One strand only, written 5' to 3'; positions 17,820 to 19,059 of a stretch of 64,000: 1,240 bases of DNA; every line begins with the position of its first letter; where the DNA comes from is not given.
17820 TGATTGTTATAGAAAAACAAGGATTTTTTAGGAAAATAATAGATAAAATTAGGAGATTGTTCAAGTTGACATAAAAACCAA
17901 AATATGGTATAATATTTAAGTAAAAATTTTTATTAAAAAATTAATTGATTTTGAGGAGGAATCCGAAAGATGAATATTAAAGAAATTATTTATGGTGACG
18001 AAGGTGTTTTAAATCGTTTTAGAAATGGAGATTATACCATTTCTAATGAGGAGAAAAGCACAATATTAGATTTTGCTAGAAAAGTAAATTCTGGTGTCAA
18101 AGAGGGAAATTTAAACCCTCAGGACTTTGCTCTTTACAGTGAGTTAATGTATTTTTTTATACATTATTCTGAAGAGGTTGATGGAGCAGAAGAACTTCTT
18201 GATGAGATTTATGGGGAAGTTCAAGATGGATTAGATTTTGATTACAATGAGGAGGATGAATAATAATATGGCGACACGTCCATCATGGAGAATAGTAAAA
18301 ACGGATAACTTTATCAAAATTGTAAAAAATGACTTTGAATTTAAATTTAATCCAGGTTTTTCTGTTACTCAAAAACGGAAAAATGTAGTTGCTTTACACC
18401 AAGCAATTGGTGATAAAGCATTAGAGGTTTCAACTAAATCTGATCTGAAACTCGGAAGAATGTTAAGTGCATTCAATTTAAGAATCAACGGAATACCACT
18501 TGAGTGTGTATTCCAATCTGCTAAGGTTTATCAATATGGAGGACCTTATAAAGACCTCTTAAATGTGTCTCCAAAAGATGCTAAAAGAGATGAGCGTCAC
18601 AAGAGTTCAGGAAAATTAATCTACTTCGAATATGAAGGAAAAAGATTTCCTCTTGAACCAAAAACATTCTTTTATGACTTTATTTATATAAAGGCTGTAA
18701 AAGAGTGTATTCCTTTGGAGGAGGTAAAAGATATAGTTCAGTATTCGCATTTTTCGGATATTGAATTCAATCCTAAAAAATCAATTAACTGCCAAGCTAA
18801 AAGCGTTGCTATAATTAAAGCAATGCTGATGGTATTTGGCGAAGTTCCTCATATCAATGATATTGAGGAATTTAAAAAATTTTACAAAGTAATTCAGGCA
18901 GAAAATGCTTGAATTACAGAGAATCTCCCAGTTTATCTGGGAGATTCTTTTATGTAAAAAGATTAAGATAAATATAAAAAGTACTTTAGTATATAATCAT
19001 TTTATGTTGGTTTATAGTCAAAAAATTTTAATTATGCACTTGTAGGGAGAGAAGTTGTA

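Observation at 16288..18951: Unassigned four-gene island (two coupled pairs) between spoIIID and PBP1A, second pair driven by a perfect consensus promoter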

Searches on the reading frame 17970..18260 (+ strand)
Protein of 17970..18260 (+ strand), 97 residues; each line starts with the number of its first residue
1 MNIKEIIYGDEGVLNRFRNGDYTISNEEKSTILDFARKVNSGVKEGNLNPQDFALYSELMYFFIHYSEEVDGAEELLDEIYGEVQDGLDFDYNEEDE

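Call 3: search_protein_families(library=pfam, proteins=[window:17970-18260:+], max_evalue=1)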
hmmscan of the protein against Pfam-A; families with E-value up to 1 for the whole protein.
window:17970-18260:+ (97 aa): 1 family
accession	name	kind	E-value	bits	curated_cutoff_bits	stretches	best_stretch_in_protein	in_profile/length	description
PF04843.18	Herpes_teg_N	-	0.17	12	25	1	24-96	37-108/183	Herpesvirus tegument protein, N-terminal conserved region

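Call 4: search_protein_families(library=padloc, proteins=[window:17970-18260:+], max_evalue=1)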
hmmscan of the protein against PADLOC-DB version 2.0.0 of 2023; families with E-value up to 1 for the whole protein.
window:17970-18260:+ (97 aa): 0 families

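Call 5: search_protein_families(library=ncbifam, proteins=[window:17970-18260:+], max_evalue=1)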
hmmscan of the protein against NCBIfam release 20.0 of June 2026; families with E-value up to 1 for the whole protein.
window:17970-18260:+ (97 aa): 1 family
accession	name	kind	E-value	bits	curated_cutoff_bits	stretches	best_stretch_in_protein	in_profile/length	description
TIGR02154.1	PhoB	equivalog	0.028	13.7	296.2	1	13-83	119-186/226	phosphate regulon transcriptional regulator PhoB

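Call 6: search_protein_families(library=phrogs, proteins=[window:17970-18260:+], max_evalue=1)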
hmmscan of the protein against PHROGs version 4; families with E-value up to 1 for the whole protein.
window:17970-18260:+ (97 aa): 0 families

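Call 20: find_homologous_proteins(query=window:17970-18260:+, max_evalue=0.01)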
Query window:17970-18260:+ (97 aa): 15 proteins with E <= 0.01 among 19 candidates.
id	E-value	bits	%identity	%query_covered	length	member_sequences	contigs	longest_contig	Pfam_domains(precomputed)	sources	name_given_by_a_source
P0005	1.3e-54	201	98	100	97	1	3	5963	-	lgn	-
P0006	2.2e-51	190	98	94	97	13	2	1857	-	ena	-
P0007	1.1e-49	185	95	94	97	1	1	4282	-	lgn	-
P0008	7.1e-45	169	81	100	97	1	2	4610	-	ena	-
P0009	3.9e-42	161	82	93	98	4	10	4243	-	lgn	-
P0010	2.0e-39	152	77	93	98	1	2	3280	-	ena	-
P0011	3.0e-39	151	77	93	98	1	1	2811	-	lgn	-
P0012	1.0e-38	150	81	88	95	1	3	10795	-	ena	-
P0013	1.9e-37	146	73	100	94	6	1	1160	-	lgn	-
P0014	1.0e-36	143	78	88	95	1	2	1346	-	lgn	-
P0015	2.6e-36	142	76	88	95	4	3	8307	-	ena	-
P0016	5.2e-36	141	70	100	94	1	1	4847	-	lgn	-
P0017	9.6e-36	140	74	88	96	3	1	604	-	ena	-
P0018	2.1e-35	139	75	87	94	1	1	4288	-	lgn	-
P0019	5.8e-34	134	72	88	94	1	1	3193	-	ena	-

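Call 21: find_encoding_contigs(protein=P0012, flank=8000, max_places=3)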
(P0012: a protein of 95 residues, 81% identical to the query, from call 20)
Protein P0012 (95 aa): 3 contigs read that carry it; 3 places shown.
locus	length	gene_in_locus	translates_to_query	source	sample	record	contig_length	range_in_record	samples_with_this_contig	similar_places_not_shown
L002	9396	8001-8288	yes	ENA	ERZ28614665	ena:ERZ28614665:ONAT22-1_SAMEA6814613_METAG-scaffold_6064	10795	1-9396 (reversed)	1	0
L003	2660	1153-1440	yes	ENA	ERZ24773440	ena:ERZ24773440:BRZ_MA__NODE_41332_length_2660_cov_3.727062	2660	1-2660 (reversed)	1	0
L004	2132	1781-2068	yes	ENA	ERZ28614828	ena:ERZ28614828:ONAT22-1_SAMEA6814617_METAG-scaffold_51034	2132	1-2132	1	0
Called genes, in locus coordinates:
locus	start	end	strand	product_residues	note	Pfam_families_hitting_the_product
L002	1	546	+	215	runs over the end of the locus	PF02163:Peptidase_M50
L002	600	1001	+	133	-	-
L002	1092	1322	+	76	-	-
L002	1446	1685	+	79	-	-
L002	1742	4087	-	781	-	PF03477:ATP-cone, PF13597:NRDD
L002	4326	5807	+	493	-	PF09913:DUF2142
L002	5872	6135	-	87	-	PF12116:SpoIIID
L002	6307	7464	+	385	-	PF24494:DUF7587 (weak)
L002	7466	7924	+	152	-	-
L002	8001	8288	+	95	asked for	-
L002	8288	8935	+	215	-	PF22397:NADAR-DarT1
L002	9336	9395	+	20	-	?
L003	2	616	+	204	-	?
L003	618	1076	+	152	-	-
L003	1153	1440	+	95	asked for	-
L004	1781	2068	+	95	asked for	-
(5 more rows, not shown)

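Call 22: find_encoding_contigs(protein=P0015, flank=8000, max_places=3)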
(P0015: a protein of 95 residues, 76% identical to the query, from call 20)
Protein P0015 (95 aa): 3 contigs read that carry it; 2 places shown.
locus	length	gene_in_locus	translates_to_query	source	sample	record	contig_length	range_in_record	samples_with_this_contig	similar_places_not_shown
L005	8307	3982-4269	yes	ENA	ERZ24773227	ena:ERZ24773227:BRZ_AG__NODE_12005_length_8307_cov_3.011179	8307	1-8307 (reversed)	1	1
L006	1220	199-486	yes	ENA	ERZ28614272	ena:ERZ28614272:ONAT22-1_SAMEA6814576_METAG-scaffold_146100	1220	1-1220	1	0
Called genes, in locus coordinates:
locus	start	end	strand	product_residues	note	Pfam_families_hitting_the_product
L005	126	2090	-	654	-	PF00270:DEAD (faint), PF04851:ResIII, PF17757:UvrB_inter, PF27431:UvrB_3rd, PF00271:Helicase_C, PF12344:UvrB, PF02151:UVR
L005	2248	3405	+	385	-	PF24494:DUF7587 (weak)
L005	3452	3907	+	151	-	-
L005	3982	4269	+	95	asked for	-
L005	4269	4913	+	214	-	PF22397:NADAR-DarT1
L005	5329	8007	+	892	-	PF00912:Transgly, PF00905:Transpeptidase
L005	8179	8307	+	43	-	?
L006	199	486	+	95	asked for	-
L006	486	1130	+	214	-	PF22397:NADAR-DarT1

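Call 23: find_encoding_contigs(protein=P0016, flank=8000, max_places=3)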
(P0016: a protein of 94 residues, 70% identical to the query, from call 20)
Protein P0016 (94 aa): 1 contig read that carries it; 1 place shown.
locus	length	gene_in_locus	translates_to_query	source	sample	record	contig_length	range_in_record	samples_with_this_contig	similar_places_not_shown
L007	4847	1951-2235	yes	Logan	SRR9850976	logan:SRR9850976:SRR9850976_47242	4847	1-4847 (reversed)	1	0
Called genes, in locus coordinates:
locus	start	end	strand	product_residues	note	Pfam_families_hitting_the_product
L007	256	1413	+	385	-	PF24494:DUF7587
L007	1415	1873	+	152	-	-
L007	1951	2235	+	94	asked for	-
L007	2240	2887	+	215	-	PF22397:NADAR-DarT1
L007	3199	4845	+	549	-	?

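Call 41: search_solved_structures(query=window:17970-18260:+, max_evalue=10)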
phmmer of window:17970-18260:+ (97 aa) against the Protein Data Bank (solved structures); distinct sequences matched with E-value up to 10: 2.
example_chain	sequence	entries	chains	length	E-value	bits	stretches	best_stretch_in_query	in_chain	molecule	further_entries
9tcc_A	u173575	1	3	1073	0.43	14.6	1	7-75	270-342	Outer capsid protein VP2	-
6fes_A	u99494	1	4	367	0.63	14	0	33-70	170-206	D12_BRIC2, a synthetic protein,D12_BRIC2, a synthetic protein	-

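Call 57: search_solved_structures(query=A4, max_evalue=10)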
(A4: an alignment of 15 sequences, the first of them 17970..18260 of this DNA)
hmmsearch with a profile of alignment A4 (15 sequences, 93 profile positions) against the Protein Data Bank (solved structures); distinct sequences matched with E-value up to 10: 7.
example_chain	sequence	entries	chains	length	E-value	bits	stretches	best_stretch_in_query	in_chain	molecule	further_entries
2wzk_A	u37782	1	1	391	0.12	15.9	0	20-45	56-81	CULLIN-5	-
4n9f_U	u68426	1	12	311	0.25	14.9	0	10-42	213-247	Cullin-5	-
8fvi_x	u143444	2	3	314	0.26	14.8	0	10-42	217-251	Cullin 5 | Cullin-5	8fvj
4jgh_D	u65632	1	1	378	0.38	14.3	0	10-42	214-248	Cullin-5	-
4lua_A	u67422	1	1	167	0.38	14.3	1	24-83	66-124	N-acetyltransferase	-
8ei2_A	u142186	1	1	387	0.41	14.2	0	10-42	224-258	Cullin-5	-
7kc3_C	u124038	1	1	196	0.88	13.1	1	18-67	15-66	Integrin alpha-L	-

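Call 103: find_related_loci(query=A4, collection=viral_contigs, flank=4000)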
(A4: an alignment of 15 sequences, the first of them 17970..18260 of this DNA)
Query A4 (97 aa) in viral_contigs; peptide patterns used: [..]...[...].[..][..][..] (x = any residue, [..] = any of these).
338 stretches matched a pattern, but none encodes a relative of the query by tblastn (E <= 1e-3).

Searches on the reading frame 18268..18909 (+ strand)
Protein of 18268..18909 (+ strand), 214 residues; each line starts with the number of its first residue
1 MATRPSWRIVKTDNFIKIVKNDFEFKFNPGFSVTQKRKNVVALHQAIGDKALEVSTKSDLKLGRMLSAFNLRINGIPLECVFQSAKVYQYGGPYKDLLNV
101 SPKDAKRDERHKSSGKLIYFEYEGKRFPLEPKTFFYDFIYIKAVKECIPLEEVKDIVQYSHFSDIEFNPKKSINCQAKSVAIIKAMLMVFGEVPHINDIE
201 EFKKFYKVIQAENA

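Call 3: search_protein_families(library=pfam, proteins=[window:18268-18909:+], max_evalue=1)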
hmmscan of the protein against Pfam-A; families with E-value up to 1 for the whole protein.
window:18268-18909:+ (214 aa): 1 family
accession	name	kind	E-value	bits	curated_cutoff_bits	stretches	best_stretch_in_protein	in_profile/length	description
PF22397.2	NADAR-DarT1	-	1.1e-67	228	27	1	2-204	1-210/212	DarT1-associated NADAR antitoxin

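Call 4: search_protein_families(library=padloc, proteins=[window:18268-18909:+], max_evalue=1)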
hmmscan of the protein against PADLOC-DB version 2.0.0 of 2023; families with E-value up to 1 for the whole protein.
window:18268-18909:+ (214 aa): 0 families

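Call 5: search_protein_families(library=ncbifam, proteins=[window:18268-18909:+], max_evalue=1)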
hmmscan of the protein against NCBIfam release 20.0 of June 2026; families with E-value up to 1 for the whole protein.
window:18268-18909:+ (214 aa): 1 family
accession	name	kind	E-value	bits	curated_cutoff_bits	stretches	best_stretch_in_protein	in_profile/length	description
NF047755.1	LIC_10271_M23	exception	0.018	14.8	180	1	148-205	97-150/207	LIC_10271 family cell wall hydrolase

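Call 6: search_protein_families(library=phrogs, proteins=[window:18268-18909:+], max_evalue=1)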
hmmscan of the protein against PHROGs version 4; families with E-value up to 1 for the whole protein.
window:18268-18909:+ (214 aa): 3 families
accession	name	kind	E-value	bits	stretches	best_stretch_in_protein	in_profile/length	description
phrog_27416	-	unknown function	0.083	14.6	1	188-206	82-100/104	-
phrog_28856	-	unknown function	0.42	11.7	1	193-209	11-26/52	-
phrog_24394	-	unknown function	0.52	11.3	1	88-145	86-145/170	-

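Call 7: search_solved_structures(query=window:18268-18909:+, max_evalue=1, show_alignments=1)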
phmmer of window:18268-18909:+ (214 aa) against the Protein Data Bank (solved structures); distinct sequences matched with E-value up to 1: 1.
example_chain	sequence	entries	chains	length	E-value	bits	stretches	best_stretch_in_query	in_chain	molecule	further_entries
8bat_A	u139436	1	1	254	4.4e-38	134.2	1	17-184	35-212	Geobacter lovleyi NADAR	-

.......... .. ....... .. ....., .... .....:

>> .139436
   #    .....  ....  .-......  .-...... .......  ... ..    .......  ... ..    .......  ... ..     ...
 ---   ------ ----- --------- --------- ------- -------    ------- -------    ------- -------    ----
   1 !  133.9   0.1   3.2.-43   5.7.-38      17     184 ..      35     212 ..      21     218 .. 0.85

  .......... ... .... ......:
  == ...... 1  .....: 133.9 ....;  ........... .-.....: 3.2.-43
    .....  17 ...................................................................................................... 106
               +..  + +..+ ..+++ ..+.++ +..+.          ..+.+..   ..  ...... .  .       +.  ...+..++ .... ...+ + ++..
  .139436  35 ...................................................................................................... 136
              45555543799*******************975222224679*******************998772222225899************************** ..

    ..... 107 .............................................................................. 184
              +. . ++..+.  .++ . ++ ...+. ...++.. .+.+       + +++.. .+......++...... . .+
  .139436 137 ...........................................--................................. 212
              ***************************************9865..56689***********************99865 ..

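Call 82: find_related_loci(query=window:18268-18909:+, collection=viral_contigs, flank=5000)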
Query window:18268-18909:+ (214 aa) in viral_contigs; peptide patterns used: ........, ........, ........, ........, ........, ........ (x = any residue, [..] = any of these).
10 stretches matched a pattern; 3 encode a relative of the query (tblastn E <= 1e-3); 3 distinct loci.
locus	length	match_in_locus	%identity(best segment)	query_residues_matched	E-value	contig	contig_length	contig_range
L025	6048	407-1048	45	1-207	1e-48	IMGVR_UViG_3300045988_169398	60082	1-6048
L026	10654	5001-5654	42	1-214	2e-44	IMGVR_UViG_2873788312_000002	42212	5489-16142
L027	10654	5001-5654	41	1-214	4e-44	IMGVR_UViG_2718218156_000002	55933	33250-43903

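Call 86: search_protein_families(library=pfam, proteins=[L026:3310-4998:+, L026:5001-5693:+, L026:6744-7424:+, L025:69-341:+, L025:407-1084:+, L025:1339-3246:+], max_evalue=0.01)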
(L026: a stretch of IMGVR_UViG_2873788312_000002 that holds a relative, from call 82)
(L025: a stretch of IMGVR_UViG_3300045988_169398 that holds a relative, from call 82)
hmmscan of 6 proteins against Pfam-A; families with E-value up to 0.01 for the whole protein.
L026:3310-4998:+ (563 aa): 2 families
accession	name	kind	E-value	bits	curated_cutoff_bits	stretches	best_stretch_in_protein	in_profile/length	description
PF14487.12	DarT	-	2.2e-11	44.3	22.5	1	10-187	1-172/201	ssDNA thymidine ADP-ribosyltransferase, DarT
PF22531.2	DUF7002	-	0.0013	18.8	27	1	8-39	2-33/195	Family of unknown function (DUF7002)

L026:5001-5693:+ (231 aa): 1 family
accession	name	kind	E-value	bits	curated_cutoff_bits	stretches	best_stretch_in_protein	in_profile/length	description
PF22397.2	NADAR-DarT1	-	1.8e-90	302.5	27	1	2-210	1-212/212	DarT1-associated NADAR antitoxin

L026:6744-7424:+ (227 aa): 0 families

L025:69-341:+ (91 aa): 1 family
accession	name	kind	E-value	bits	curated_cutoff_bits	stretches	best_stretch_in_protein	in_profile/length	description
PF14487.12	DarT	-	2.6e-05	24.5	22.5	1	12-75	92-158/201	ssDNA thymidine ADP-ribosyltransferase, DarT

L025:407-1084:+ (226 aa): 1 family
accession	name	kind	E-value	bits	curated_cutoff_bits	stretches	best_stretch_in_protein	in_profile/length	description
PF22397.2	NADAR-DarT1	-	1.1e-84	283.5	27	1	2-213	1-212/212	DarT1-associated NADAR antitoxin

L025:1339-3246:+ (636 aa): 5 families
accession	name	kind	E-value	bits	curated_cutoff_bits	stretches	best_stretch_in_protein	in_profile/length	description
PF00183.23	HSP90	-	3.6e-131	439.1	24.4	2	214-634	56-486/518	Hsp90 protein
PF13589.12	HATPase_c_3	-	6.2e-09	36.4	25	1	28-143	4-95/137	Histidine kinase-, DNA gyrase B-, and HSP90-like ATPase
PF02518.31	HATPase_c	-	1.3e-05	26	26.4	1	28-137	3-92/111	Histidine kinase-, DNA gyrase B-, and HSP90-like ATPase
PF25794.1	SACS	-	0.00086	19.6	32.8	0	24-141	15-121/247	Sacsin domain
PF21128.4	MCM4_WHD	-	0.0053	17.2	24.4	0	355-407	2-54/75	MCM4, winged helix domain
